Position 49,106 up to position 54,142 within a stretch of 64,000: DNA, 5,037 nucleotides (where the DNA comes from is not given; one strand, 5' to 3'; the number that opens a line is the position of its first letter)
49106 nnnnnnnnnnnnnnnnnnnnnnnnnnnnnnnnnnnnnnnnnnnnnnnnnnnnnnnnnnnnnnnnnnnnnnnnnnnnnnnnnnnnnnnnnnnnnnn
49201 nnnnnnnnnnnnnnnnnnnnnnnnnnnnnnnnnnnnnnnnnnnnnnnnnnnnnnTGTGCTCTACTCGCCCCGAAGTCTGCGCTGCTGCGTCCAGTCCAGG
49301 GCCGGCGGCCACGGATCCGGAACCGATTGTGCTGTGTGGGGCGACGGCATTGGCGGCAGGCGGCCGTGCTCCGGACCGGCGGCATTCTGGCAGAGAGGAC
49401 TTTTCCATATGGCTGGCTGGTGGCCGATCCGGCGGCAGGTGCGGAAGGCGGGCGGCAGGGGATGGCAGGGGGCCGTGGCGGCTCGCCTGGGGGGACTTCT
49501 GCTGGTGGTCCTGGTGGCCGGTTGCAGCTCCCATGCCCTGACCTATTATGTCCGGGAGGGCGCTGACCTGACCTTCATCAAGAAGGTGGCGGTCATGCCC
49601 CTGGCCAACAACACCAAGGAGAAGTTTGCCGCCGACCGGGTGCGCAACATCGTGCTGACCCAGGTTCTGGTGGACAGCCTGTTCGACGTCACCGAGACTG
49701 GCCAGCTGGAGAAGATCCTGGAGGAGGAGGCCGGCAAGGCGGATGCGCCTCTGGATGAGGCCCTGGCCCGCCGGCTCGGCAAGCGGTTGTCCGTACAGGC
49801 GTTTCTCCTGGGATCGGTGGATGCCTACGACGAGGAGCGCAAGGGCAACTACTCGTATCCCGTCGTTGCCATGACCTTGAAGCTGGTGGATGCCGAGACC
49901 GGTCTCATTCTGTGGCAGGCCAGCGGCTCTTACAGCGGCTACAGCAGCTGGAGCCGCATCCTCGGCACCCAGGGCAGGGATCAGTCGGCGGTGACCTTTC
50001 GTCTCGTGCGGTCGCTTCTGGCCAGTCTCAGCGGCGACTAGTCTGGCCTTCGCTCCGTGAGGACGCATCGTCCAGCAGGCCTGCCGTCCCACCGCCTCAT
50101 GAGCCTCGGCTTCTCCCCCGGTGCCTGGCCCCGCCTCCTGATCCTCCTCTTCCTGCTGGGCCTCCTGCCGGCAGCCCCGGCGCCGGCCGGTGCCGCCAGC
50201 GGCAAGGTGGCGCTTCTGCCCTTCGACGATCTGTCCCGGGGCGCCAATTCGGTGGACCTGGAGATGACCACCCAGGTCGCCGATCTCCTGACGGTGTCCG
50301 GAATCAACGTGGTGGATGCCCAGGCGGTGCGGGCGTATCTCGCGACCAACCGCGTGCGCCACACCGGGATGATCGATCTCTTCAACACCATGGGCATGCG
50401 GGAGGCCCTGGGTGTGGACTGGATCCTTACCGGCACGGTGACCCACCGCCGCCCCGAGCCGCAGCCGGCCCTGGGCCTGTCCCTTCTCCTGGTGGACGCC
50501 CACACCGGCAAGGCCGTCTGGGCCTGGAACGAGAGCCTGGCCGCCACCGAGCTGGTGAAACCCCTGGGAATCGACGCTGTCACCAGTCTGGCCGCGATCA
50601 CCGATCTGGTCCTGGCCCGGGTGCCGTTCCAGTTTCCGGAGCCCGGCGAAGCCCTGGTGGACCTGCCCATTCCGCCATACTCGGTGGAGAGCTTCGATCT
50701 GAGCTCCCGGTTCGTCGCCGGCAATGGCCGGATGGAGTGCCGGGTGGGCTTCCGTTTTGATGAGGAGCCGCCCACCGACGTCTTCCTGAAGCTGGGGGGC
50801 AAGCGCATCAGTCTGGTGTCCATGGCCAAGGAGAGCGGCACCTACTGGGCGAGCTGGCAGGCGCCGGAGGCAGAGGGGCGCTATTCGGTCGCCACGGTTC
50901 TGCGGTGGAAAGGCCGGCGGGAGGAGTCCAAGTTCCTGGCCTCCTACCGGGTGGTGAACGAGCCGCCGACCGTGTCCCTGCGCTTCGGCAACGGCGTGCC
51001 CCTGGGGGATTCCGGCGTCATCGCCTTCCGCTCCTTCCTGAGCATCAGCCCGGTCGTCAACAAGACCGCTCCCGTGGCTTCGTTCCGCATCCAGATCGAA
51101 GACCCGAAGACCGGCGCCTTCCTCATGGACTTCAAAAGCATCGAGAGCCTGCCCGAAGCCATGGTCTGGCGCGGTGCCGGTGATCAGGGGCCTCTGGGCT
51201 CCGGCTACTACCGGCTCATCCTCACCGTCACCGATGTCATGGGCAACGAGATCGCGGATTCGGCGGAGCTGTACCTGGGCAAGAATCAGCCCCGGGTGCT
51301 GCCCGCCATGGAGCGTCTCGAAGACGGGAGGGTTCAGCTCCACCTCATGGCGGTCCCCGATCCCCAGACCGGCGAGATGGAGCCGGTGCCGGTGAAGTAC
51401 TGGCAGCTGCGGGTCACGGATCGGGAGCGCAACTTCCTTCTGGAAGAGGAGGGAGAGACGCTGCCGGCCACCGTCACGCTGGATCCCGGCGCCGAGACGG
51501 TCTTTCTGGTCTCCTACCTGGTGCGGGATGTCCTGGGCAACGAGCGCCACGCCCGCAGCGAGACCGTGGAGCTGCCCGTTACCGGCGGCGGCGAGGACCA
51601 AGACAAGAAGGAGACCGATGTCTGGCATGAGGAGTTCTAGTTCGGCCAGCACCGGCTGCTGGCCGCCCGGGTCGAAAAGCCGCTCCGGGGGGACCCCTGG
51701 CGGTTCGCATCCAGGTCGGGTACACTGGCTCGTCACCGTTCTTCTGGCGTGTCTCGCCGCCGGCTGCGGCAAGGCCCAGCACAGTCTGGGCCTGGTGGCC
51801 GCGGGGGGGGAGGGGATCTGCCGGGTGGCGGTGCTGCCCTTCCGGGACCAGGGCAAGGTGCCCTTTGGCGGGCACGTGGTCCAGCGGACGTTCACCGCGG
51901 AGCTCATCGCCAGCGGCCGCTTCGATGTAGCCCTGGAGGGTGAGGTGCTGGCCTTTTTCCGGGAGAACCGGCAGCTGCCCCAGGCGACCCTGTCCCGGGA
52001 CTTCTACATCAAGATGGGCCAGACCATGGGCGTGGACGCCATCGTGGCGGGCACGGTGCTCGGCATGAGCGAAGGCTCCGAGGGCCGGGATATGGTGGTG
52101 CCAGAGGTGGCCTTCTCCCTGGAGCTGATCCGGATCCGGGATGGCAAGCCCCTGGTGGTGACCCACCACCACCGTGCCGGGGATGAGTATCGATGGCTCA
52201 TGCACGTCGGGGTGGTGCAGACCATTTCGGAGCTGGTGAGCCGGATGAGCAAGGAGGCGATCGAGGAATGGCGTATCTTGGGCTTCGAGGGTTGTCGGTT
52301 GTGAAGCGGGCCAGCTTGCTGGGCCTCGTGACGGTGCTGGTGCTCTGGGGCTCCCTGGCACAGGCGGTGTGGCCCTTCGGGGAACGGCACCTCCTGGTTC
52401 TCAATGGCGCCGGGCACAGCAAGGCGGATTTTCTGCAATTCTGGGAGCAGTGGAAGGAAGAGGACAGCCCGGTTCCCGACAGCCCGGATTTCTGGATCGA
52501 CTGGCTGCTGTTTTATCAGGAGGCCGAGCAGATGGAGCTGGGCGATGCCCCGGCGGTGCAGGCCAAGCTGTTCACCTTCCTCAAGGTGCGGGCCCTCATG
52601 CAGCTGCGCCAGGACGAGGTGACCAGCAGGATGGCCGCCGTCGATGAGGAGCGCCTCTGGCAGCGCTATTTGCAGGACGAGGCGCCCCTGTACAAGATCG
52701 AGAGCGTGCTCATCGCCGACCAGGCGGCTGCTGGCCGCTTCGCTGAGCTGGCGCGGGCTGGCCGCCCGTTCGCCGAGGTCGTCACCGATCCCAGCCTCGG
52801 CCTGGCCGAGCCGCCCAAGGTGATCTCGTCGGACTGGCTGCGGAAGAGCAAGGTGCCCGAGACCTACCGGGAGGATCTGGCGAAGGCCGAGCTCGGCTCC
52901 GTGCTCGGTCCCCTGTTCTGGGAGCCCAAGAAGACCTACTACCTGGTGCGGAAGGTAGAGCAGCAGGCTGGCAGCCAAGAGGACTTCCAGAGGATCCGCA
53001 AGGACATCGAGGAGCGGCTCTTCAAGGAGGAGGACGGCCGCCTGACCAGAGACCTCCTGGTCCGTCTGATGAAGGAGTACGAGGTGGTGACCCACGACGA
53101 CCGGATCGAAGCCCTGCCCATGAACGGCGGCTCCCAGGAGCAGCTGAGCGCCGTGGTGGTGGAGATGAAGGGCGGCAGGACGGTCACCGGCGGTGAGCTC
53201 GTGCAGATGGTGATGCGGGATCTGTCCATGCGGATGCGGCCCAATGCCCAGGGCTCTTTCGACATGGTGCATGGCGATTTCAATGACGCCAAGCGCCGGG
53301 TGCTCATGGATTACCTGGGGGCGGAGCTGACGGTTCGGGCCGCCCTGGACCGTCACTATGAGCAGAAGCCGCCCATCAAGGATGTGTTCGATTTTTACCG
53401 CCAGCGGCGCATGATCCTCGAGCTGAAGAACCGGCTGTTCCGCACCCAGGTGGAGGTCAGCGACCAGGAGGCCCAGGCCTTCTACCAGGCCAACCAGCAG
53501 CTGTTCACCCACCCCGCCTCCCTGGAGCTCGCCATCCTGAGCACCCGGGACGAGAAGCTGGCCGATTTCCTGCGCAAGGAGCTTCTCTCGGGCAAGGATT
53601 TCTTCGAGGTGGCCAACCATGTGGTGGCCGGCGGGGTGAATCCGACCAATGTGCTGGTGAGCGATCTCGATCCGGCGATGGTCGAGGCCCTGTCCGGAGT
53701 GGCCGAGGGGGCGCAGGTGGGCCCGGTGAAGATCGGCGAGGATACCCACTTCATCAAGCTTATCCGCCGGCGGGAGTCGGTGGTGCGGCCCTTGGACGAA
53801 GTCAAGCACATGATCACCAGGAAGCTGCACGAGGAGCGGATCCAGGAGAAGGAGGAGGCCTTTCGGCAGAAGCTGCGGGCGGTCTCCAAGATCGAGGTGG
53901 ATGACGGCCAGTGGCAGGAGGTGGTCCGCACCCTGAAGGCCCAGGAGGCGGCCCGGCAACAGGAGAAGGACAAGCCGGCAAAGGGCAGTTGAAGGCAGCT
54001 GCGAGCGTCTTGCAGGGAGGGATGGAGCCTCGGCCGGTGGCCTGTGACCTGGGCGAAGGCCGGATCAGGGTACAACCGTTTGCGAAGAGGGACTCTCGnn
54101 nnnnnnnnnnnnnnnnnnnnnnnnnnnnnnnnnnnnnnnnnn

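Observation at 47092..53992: Divergent five-gene envelope cluster (OM-barrel-like protein, three paralogous lipoproteins, prolyl-isomerase chaperone): candidate cytochrome-filament assembly/secretion machine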

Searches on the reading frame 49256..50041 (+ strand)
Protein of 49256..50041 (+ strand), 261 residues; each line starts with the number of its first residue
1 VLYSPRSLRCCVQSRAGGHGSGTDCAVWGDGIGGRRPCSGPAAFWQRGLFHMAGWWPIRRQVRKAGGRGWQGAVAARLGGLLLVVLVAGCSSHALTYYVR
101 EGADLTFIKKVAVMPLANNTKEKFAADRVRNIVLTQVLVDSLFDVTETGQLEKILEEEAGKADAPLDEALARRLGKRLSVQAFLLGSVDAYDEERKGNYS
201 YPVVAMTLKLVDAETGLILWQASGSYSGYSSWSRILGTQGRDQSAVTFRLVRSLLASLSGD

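Call 5: search_protein_families(library=pfam, proteins=[window:49256-50041:+], max_evalue=1)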
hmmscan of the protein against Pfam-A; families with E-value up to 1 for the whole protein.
window:49256-50041:+ (261 aa): 4 families
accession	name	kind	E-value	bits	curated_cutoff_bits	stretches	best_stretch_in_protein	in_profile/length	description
PF13036.11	LpoB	-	2.6e-08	34.3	22.3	1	110-223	31-144/147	Peptidoglycan-synthase activator LpoB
PF03783.19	CsgG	-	1.8e-05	24.6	20.8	1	123-223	34-147/210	Curli production assembly/transport component CsgG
PF05643.16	GNA1162-like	-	0.00041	20.4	25.9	1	110-230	13-132/185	Putative lipoprotein GNA1162-like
PF13590.11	DUF4136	-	0.18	12.6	32.8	1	193-230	93-130/152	Domain of unknown function (DUF4136)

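Call 17: search_protein_families(library=ncbifam, proteins=[window:49256-50041:+], max_evalue=0.01)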
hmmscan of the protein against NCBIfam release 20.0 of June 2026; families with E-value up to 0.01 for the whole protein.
window:49256-50041:+ (261 aa): 1 family
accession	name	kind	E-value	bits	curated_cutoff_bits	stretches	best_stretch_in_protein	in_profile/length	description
TIGR02722.1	lp_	equivalog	2.4e-08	34.2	110.55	1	113-222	74-183/189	penicillin-binding protein activator LpoB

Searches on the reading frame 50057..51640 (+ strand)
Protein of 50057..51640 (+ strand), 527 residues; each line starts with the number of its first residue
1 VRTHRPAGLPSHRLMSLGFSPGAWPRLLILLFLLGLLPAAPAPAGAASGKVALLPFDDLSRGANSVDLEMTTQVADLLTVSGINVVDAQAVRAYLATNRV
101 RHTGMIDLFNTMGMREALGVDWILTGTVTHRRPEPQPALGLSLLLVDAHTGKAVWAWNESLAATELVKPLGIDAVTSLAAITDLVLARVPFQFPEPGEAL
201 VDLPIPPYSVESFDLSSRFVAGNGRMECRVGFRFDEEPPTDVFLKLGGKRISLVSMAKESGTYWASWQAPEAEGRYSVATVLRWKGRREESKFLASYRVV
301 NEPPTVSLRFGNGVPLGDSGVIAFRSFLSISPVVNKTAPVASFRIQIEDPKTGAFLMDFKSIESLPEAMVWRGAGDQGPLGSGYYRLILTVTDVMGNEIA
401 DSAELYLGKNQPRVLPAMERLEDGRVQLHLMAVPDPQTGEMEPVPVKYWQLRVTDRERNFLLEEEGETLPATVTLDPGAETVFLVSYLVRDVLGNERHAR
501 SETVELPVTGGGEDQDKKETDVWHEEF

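Call 5: search_protein_families(library=pfam, proteins=[window:50057-51640:+], max_evalue=1)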
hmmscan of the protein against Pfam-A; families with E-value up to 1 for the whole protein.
window:50057-51640:+ (527 aa): 2 families
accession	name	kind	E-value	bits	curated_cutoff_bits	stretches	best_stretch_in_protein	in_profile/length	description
PF13036.11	LpoB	-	0.063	13.6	22.3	1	82-156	63-142/147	Peptidoglycan-synthase activator LpoB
PF05643.16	GNA1162-like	-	0.23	11.4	25.9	1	69-165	31-132/185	Putative lipoprotein GNA1162-like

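Call 17: search_protein_families(library=ncbifam, proteins=[window:50057-51640:+], max_evalue=0.01)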
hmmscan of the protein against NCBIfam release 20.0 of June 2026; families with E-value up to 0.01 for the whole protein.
window:50057-51640:+ (527 aa): 0 families

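Call 67: find_related_loci(query=A2, collection=metagenome_contigs, flank=10000)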
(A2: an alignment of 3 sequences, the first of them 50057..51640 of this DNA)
Query A2 (527 aa) in metagenome_contigs; peptide patterns used: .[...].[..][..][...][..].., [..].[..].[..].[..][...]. (x = any residue, [..] = any of these).
355 stretches matched a pattern; 4 encode a relative of the query (tblastn E <= 1e-3); 4 distinct loci.
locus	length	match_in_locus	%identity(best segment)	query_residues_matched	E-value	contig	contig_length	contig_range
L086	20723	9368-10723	29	46-502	2e-46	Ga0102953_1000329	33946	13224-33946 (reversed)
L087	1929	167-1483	30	26-476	7e-46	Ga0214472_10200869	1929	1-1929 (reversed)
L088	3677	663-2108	29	41-527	1e-42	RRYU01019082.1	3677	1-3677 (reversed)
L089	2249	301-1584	27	28-476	9e-37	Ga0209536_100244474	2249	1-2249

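Call 71: search_protein_families(library=pfam, alignment_id=A3, max_evalue=5)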
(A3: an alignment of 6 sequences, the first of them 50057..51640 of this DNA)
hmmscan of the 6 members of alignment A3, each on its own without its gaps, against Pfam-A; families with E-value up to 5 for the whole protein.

A. member 1, window:50057-51640:+ (527 aa): 2 families
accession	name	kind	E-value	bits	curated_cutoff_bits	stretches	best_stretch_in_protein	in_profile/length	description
PF13036.11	LpoB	-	0.063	13.6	22.3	1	82-156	63-142/147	Peptidoglycan-synthase activator LpoB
PF05643.16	GNA1162-like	-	0.23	11.4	25.9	1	69-165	31-132/185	Putative lipoprotein GNA1162-like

B. families by the number of members that match (of 6 scanned): 7 families
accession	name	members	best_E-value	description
PF19077.6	Big_13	4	0.014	Bacterial Ig-like domain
PF12245.14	Big_3_2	2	0.078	Bacterial Ig-like domain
PF05643.16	GNA1162-like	2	0.099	Putative lipoprotein GNA1162-like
PF13036.11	LpoB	1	0.063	Peptidoglycan-synthase activator LpoB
PF16539.10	FlgT_M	1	0.24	Flagellar assembly protein T, middle domain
PF24991.2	Ig_NUP210_4th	1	0.24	NUP210 forth Ig-like domain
PF11223.13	DUF3020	1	0.6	SPP41, DUF3020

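Call 79: predict_structure(protein=window:50057-51640:+)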
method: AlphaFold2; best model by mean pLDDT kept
length: 527 residues; sequences in the alignment: 1
mean_pLDDT: 37.6   pTM: 0.27
mean pLDDT of the five models: 37.6, 37.4, 34.9, 34.6, 30.3
residues with pLDDT >= 90: 0; 70-90: 16; 50-70: 106; < 50: 405
segments of 3 or more residues with pLDDT < 50: 1-19, 37-208, 218-222, 296-340, 365-385, 391-393, 397-527
pLDDT, mean of each block of 10 residues (from residue 1): 33 40 67 56 26 21 25 29 29 28 31 34 32 29 37 35 23 24 23 21 35 51 57 67 61 57 68 56 68 49 25 23 23 29 56 61 41 36 51 49 40 34 36 32 25 24 22 25 28 32 31 29 25
secondary structure, 60 per line:
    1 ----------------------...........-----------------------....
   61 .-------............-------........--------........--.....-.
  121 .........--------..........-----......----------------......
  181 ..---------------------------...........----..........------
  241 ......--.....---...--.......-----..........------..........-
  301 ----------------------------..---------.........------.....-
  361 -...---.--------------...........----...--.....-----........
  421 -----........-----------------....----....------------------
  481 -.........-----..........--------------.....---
elements in order: H23-33 H57-61 H69-80 H88-95 H104-111 H114-118 E120-129 E138-147 E153-158 H175-182 E210-220 E225-234 E241-246 E249-253 E257-259 E262-268 E274-283 E290-299 E340-348 E355-359 E383-393 E398-400 E403-407 E413-420 E426-433 E451-454 E459-462 E482-490 E496-505 H520-524

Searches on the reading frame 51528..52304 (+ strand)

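Call 5: search_protein_families(library=pfam, proteins=[window:51528-52304:+], max_evalue=1)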
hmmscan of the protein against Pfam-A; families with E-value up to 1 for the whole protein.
window:51528-52304:+ (258 aa): 4 families
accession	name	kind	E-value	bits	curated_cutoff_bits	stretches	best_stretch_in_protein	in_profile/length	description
PF13036.11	LpoB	-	0.0058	17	22.3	1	120-206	52-137/147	Peptidoglycan-synthase activator LpoB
PF03783.19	CsgG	-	0.03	14.1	20.8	1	96-179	8-100/210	Curli production assembly/transport component CsgG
PF04052.18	TolB_N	-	0.039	14.5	22.4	1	90-177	5-83/106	TolB amino-terminal domain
PF11830.13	DUF3350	-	0.23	12.1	25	1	212-243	29-58/63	Domain of unknown function (DUF3350)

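Call 17: search_protein_families(library=ncbifam, proteins=[window:51528-52304:+], max_evalue=0.01)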
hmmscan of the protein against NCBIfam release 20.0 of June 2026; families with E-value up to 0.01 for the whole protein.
window:51528-52304:+ (258 aa): 0 families

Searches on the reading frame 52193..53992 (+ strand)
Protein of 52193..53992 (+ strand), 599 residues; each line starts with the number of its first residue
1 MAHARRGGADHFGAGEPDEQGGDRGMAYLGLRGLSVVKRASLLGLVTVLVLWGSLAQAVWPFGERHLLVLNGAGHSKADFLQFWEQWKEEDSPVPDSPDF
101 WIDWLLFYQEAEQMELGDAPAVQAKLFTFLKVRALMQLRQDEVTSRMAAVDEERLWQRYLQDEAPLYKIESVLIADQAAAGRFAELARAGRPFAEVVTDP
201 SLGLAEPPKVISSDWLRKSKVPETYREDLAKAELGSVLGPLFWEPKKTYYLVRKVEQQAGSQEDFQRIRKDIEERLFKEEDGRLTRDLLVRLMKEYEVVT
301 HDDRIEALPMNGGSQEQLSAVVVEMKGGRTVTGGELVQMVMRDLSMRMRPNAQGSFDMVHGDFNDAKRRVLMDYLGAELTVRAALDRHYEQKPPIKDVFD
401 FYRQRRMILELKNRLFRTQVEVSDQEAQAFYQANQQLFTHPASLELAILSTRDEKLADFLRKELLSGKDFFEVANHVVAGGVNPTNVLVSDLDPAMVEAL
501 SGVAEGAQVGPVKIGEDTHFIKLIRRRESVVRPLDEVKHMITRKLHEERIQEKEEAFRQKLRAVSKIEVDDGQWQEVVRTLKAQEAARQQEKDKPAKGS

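Call 5: search_protein_families(library=pfam, proteins=[window:52193-53992:+], max_evalue=1)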
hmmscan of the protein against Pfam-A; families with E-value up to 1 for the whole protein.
window:52193-53992:+ (599 aa): 2 families
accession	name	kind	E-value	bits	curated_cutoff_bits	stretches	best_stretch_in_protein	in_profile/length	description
PF13145.12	Rotamase_2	-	8.2e-17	62.6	27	2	422-538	1-120/121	PPIC-type PPIASE domain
PF10557.15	Cullin_Nedd8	-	0.082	13.4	36.9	0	320-352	9-41/63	Cullin protein neddylation domain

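Call 17: search_protein_families(library=ncbifam, proteins=[window:52193-53992:+], max_evalue=0.01)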
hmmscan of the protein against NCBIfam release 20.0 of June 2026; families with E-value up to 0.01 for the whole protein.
window:52193-53992:+ (599 aa): 5 families
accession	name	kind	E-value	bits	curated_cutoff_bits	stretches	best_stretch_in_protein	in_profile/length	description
NF000809.0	PRK00059.1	equivalog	8.4e-16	58.3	303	1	396-567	148-328/336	peptidylprolyl isomerase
NF008054.0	PRK10788.1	equivalog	7.4e-08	31.5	493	1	416-566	243-398/626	peptidylprolyl isomerase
NF002824.0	PRK02998.1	subfamily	1.6e-07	31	360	1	448-561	139-256/283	peptidylprolyl isomerase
TIGR02925.1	cis_trans_EpsD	equivalog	2.6e-05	23.9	108.9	1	358-479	56-175/232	EpsD family peptidyl-prolyl cis-trans isomerase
NF002827.0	PRK03002.1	equivalog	6.3e-05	22.1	343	1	498-578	197-277/285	peptidylprolyl isomerase PrsA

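Call 21: find_homologous_proteins(query=window:52301-53992:+, max_evalue=0.001)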
Query window:52301-53992:+ (563 aa): 9 proteins with E <= 0.001 among 8000 candidates.
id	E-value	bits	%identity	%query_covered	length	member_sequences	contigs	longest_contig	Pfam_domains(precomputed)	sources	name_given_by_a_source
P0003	0.0e+0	1245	100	100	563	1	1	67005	PF13145.13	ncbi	ncbi:MAG: peptidyl-prolyl cis-trans isomerase [Thermodesulfobacteriota bacterium]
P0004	1.6e-167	576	47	97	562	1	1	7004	PF13145.13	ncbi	-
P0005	6.8e-115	403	48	69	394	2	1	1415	PF13145.13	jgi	-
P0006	4.2e-58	215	28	93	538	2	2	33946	PF13145.13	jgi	-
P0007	5.2e-15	73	21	85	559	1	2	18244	PF13145.13,PF00639.28,PF13616.13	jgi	-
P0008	1.9e-14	71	21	83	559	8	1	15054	PF13145.13,PF00639.28,PF13616.13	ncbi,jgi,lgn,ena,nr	ncbi:MAG TPA: hypothetical protein ENN18_06200 [Proteobacteria bacterium]|nr:hypothetical protein [P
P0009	2.8e-14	71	21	85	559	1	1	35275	PF13145.13,PF00639.28,PF13616.13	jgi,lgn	jgi:peptidyl-prolyl cis-trans isomerase C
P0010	3.0e-13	67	21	85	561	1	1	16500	PF13145.13,PF00639.28,PF13616.13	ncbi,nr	ncbi:MAG: peptidyl-prolyl cis-trans isomerase [Thermodesulfobacteriota bacterium]|nr:peptidyl-prolyl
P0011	8.5e-13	66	20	96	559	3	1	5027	PF13145.13,PF00639.28,PF13616.13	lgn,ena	-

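Call 22: find_encoding_contigs(protein=P0006, flank=10000, max_places=3)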
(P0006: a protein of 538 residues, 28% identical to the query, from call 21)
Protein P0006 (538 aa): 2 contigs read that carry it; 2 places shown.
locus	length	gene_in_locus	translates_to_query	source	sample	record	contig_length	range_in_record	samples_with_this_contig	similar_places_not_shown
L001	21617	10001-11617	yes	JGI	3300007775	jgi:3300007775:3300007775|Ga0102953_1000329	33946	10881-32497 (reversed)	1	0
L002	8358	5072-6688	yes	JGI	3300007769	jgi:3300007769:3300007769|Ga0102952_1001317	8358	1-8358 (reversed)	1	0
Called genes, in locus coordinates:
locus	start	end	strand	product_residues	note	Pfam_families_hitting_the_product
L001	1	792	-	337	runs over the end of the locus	PF00586:AIRS, PF02769:AIRS_C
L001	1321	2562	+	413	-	-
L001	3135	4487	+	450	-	PF22113:Mtrc-MtrF_II-IV_dom (faint), PF09699:Paired_CXXCH_1 (faint), PF14522:Cytochrome_C7 (faint)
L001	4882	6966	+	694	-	-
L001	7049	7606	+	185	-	PF13036:LpoB (weak), PF03783:CsgG (faint)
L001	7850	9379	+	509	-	-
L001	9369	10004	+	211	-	-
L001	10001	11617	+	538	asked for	PF13145:Rotamase_2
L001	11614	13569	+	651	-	-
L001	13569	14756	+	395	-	PF14522:Cytochrome_C7 (faint), PF02085:Cytochrom_CIII (faint), PF14537:Cytochrom_c3_2 (faint), PF09699:Paired_CXXCH_1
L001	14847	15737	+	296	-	PF08450:SGL (faint), PF24684:Vgb_lyase (faint), PF01436:NHL (faint)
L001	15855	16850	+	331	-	PF09699:Paired_CXXCH_1 (weak)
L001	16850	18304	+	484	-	-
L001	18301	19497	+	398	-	PF14522:Cytochrome_C7 (faint), PF14537:Cytochrom_c3_2 (faint), PF22113:Mtrc-MtrF_II-IV_dom (faint), PF09699:Paired_CXXCH_1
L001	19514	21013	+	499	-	PF01436:NHL (faint), PF17170:DUF5128 (faint)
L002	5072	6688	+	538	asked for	PF13145:Rotamase_2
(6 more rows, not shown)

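Call 64: find_encoding_contigs(protein=P0004, flank=10000, max_places=2)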
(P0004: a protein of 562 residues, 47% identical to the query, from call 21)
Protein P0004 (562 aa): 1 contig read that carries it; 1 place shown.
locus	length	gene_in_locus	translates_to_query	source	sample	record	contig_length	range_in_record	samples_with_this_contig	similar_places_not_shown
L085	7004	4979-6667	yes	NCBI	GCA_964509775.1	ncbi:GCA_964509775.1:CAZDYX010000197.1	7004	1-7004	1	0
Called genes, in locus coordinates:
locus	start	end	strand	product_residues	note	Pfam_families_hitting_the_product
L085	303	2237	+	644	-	-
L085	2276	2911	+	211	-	PF13036:LpoB, PF03783:CsgG (faint), PF05643:GNA1162-like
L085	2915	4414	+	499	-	-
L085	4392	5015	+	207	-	-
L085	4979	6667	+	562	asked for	PF13145:Rotamase_2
